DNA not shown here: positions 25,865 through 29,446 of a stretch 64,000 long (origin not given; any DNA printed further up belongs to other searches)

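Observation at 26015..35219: Four-gene SNF2 helicase / 235-aa protein / type III Mod / Res operon with a terminal XRE HTH gene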

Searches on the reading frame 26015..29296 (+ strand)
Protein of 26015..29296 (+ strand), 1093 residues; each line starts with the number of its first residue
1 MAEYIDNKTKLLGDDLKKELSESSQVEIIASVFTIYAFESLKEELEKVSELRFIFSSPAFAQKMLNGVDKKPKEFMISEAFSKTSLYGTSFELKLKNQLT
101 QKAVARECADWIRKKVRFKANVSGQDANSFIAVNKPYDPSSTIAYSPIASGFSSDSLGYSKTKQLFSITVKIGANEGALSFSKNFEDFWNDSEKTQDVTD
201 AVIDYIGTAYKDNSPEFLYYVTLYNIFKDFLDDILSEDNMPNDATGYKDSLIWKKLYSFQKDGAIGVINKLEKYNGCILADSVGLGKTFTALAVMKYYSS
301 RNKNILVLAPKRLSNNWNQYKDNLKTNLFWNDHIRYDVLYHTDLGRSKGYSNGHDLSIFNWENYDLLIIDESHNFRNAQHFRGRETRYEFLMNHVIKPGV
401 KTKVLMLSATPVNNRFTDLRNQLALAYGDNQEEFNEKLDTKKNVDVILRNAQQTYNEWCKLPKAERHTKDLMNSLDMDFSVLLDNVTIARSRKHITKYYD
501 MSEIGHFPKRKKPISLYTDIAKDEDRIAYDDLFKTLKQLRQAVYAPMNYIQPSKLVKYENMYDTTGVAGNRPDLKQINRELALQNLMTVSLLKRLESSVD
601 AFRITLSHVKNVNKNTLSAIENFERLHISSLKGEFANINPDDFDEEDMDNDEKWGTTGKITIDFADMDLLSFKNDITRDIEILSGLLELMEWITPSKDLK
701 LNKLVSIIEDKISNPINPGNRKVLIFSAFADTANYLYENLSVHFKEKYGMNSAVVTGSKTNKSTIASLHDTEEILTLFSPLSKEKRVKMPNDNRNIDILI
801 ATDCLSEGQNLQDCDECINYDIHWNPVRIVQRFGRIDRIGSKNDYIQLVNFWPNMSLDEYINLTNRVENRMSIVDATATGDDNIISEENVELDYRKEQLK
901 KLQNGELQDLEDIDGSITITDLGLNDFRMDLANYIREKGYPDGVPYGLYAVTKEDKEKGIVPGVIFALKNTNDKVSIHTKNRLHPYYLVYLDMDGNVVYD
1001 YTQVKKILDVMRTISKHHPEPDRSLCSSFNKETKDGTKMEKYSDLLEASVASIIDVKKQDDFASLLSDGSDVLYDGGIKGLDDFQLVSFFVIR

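Call 3: search_protein_families(library=pfam, proteins=[window:26015-29296:+], max_evalue=0.01)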
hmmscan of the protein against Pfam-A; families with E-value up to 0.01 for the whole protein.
window:26015-29296:+ (1093 aa): 5 families
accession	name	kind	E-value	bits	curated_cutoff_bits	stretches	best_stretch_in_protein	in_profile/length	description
PF00271.37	Helicase_C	-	2.9e-14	53.7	23.5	1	719-840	14-110/110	Helicase conserved C-terminal domain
PF00176.29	SNF2-rel_dom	-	6.9e-10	38.9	24.9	1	270-439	12-194/290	SNF2-related domain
PF04851.21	ResIII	-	4.3e-08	33.7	22.5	1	256-412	4-163/164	Type III restriction enzyme, res subunit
PF00270.35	DEAD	-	6.9e-07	29.6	26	1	268-412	8-161/167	DEAD/DEAH box helicase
PF20720.3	nSTAND3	-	0.00014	22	27.2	1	267-333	10-73/155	Novel STAND NTPase 3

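Call 4: search_protein_families(library=padloc, proteins=[window:26015-29296:+], max_evalue=0.001)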
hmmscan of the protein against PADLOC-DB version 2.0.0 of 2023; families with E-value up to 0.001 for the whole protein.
window:26015-29296:+ (1093 aa): 42 families (the best 25 are shown)
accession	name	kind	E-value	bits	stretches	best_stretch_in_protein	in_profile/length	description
PDLC01075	C3a139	-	9.3e-120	399.5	1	1-1091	1-946/948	HKD+Snf2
PDLC02621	DrmD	-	1e-34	118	1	579-856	391-640/1040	DrmD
PDLC02619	DrmD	-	5e-29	99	2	666-847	360-541/872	DrmD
PDLC02623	DrmD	-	2.8e-28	96.2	1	721-887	530-669/1040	DrmD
PDLC02193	PLD_Helicase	-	1.6e-27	94.1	1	696-895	667-855/905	-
PDLC00659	HmaA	-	4.2e-25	85.8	1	591-843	376-614/1176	SNF2 helicase / DEAD-box helicase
PDLC02500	BrxHI|BrxHII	-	5.4e-25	86.1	2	671-854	431-587/933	BrxHI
PDLC04556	PDC-M27C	-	1.5e-23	81.1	3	257-320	37-103/892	-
PDLC02843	DpdE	-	5.9e-23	78.7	2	278-442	179-333/1091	DpdE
PDLC03830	ZacC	-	2e-20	71.1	2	359-436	239-311/1019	-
PDLC02840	DpdE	-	2e-19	67.4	2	278-446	180-342/1091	DpdE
PDLC02504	BrxHI|BrxHII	-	5e-18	62.4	1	591-853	376-594/971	BrxHII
PDLC04554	PDC-M27C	-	6.2e-18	62.4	2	258-332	38-116/1217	-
PDLC02572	DrmA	-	3.7e-17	59.6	1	585-844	394-626/1043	DrmA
PDLC02853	DpdE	-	8.4e-17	58.4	1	694-852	465-611/985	DpdE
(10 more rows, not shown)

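Call 5: search_protein_families(library=ncbifam, proteins=[window:26015-29296:+], max_evalue=0.001)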
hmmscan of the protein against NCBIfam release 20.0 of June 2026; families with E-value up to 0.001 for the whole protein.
window:26015-29296:+ (1093 aa): 17 families
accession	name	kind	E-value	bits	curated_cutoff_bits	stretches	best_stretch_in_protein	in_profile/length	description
NF038317.1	DISARM_DrmD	equivalog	1.3e-43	149.5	610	1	578-857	374-626/1021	DISARM system SNF2-like helicase DrmD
NF042964.1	phospholipD_antiphage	equivalog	8.7e-38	130.2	1100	2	362-876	358-828/895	phospholipase D-like domain-containing anti-phage protein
NF038318.1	DISARM_DrmD_b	equivalog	1.2e-28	99.8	950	2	671-848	362-539/868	DISARM system SNF2-like helicase DrmD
NF041062.1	DpdE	equivalog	1.1e-24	86.5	500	2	278-450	174-341/1048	protein DpdE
NF053675.1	pilus_reg_Snf2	equivalog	4.9e-16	58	1100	1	252-419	581-744/1029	pilus expression-regulating Snf2 family helicase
NF003426.0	PRK04914.1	equivalog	4.8e-14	51.5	576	2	794-848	546-599/959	RNA polymerase-associated protein RapA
NF041790.1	anti-phage_ZorD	equivalog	1.3e-08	33.3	1500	1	272-346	602-675/1035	type I Zorya anti-phage system protein ZorD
NF010337.0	PRK13766.1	equivalog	1e-07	30.5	610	1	698-841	347-470/781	Hef nuclease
NF053631.1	RNA_helic_CshA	equivalog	7.3e-07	28.4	646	1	781-904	271-397/434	degradosome RNA helicase CshA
TIGR04095.1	dnd_restrict_1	equivalog_domain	1.1e-05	24.7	600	0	779-847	323-391/451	DNA phosphorothioation system restriction enzyme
NF008744.0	PRK11776.1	equivalog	1.8e-05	23.5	524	1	775-901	270-397/460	ATP-dependent RNA helicase DbpA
NF008394.0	PRK11192.1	equivalog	3.5e-05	22.8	507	1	793-850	295-352/441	ATP-dependent RNA helicase SrmB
NF058637.1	helic_SCO1167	equivalog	9.7e-05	20.6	1200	0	275-319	489-536/932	SCO1167/SCO6262 family helicase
TIGR02621.3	cas3_GSU0051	exception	0.00011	21.2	400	0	706-936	262-466/854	type I-G CRISPR-associated helicase/endonuclease Cas3g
NF003419.0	PRK04837.1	equivalog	0.00038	19.3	588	1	781-848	290-359/424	ATP-dependent RNA helicase RhlB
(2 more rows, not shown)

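Call 57: search_solved_structures(query=window:26015-29293:+, max_evalue=0.001)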
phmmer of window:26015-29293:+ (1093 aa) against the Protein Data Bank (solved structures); distinct sequences matched with E-value up to 0.001: 39.
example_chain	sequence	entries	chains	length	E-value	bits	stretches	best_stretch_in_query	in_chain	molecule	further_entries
8v4y_W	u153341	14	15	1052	3.1e-08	35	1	233-423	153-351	SWI/SNF-related matrix-associated actin-dependent regulator of chromatin subfamily A membe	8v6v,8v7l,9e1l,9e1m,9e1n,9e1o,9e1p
8so8_A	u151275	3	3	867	4.2e-08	34.6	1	793-845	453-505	RNA polymerase-associated protein RapA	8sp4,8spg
6bog_A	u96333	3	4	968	5.8e-08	34.1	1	793-845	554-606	RNA polymerase-associated protein RapA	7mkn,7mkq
7m8e_F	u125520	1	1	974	5.9e-08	34.1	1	793-845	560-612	RNA polymerase-associated protein RapA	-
4s20_K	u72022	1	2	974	6.3e-08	34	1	793-845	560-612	RNA polymerase-associated protein RapA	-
6ne3_W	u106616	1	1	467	9.9e-08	33.3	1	251-423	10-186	SWI/SNF-related matrix-associated actin-dependent regulator of chromatin subfamily A membe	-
8t0l_F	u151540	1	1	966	3.9e-07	31.4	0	793-845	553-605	RNA polymerase-associated protein RapA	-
6vzg_K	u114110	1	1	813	5.1e-07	31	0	256-419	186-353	Nuclear protein STH1/NPS1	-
6vz4_K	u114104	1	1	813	5.1e-07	31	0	256-419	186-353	Nuclear protein STH1/NPS1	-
5hzr_A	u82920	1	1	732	1.2e-06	29.7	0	796-913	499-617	SNF2-family ATP dependent chromatin remodeling factor like protein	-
6iy2_O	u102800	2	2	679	1.9e-06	29.1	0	792-929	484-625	Transcription regulatory protein SNF2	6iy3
5x0x_O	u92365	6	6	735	2.4e-06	28.8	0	792-929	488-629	Transcription regulatory protein SNF2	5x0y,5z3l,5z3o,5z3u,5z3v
23cp_K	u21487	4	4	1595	4.7e-06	27.8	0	796-913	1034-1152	WD40 repeat-containing protein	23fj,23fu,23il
1hv8_A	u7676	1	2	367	5.4e-06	27.6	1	781-851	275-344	PUTATIVE ATP-DEPENDENT RNA HELICASE MJ0669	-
7otq_K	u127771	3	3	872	1.4e-05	26.2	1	256-325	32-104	Chromodomain-helicase-DNA-binding protein 1-like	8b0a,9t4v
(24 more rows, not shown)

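Call 84: list_cluster_members(proteins=[window:26015-29293:+, window:31846-35025:+, window:37232-38512:-, window:40516-41868:-])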
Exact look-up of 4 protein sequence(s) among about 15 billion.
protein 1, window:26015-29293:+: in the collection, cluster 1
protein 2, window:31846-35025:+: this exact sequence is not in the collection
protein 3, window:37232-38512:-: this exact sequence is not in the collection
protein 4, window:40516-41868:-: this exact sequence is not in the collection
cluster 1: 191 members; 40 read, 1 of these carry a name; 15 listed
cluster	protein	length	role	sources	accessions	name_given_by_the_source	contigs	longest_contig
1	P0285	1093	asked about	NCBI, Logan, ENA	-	-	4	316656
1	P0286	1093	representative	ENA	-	-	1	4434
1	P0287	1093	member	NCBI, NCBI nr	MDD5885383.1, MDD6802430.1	MAG: helicase-related protein [Erysipelotrichaceae bacterium] | helicase-related protein [Erysipelotrichaceae bacterium]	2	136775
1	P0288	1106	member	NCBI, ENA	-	-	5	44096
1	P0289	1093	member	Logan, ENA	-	-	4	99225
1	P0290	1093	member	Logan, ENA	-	-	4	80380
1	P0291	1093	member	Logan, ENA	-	-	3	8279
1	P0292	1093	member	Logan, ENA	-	-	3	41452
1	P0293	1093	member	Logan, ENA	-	-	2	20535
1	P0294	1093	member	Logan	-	-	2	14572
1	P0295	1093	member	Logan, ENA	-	-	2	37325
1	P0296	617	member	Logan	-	-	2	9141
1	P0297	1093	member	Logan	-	-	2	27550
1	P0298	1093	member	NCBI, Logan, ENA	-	-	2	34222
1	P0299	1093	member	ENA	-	-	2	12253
